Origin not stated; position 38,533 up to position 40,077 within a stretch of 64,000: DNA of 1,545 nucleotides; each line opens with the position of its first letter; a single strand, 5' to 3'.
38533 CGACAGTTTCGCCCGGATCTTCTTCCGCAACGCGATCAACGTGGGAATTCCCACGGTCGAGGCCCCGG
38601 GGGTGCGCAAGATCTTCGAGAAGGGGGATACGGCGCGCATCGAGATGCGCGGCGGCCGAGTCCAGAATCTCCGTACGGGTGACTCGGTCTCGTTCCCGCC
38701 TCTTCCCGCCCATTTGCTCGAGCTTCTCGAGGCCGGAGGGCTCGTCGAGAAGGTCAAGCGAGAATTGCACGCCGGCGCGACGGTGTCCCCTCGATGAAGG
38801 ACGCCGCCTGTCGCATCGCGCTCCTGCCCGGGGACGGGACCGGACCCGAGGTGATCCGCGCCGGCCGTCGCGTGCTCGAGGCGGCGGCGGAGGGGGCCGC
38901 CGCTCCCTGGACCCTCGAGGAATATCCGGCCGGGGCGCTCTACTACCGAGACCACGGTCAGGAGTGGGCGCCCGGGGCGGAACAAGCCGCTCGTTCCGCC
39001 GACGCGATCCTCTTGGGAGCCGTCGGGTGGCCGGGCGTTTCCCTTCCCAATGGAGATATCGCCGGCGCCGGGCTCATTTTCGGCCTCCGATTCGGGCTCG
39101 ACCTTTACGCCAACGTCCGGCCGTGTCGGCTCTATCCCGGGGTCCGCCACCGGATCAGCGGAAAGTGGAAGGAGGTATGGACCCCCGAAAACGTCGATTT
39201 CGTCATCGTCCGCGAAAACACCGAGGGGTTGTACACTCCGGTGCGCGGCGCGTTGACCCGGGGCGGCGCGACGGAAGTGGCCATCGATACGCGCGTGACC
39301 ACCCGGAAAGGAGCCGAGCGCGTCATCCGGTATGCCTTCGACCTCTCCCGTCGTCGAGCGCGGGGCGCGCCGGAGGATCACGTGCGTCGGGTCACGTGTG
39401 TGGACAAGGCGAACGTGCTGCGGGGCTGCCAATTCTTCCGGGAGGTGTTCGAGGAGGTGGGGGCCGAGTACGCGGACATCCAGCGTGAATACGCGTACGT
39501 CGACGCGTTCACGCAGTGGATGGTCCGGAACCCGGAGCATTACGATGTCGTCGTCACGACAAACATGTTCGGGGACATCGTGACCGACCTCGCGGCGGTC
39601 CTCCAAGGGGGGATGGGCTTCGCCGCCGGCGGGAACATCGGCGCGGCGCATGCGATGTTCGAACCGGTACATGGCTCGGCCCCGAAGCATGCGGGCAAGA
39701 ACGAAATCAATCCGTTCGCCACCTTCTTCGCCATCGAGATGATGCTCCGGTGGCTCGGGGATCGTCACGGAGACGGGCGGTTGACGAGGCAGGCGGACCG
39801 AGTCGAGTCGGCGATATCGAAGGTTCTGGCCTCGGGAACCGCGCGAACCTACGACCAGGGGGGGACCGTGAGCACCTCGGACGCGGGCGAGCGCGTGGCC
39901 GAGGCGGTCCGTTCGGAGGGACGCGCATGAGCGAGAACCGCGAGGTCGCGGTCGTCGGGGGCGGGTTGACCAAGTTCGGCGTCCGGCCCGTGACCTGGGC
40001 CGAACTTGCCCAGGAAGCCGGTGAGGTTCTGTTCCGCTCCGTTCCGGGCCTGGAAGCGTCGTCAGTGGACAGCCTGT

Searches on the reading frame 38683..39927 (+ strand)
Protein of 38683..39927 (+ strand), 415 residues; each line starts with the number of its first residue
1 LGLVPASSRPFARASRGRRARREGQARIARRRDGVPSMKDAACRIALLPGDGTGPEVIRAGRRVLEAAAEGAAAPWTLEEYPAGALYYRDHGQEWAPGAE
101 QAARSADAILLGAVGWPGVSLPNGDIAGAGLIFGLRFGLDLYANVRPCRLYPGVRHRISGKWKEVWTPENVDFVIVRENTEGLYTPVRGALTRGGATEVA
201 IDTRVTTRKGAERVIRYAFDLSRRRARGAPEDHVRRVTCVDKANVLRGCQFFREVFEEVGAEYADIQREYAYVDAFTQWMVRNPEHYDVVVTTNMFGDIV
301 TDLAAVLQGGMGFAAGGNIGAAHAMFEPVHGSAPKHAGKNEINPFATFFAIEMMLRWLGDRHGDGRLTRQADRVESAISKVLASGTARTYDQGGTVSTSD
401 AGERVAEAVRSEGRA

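Call 33: search_protein_families(library=pfam, proteins=[window:38683-39927:+], max_evalue=0.001)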
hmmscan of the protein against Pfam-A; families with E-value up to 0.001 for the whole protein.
window:38683-39927:+ (415 aa): 1 family
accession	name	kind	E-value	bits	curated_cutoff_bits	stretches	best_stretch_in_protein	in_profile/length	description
PF00180.25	Iso_dh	-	1.8e-88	297.6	27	1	45-405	2-348/348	Isocitrate/isopropylmalate dehydrogenase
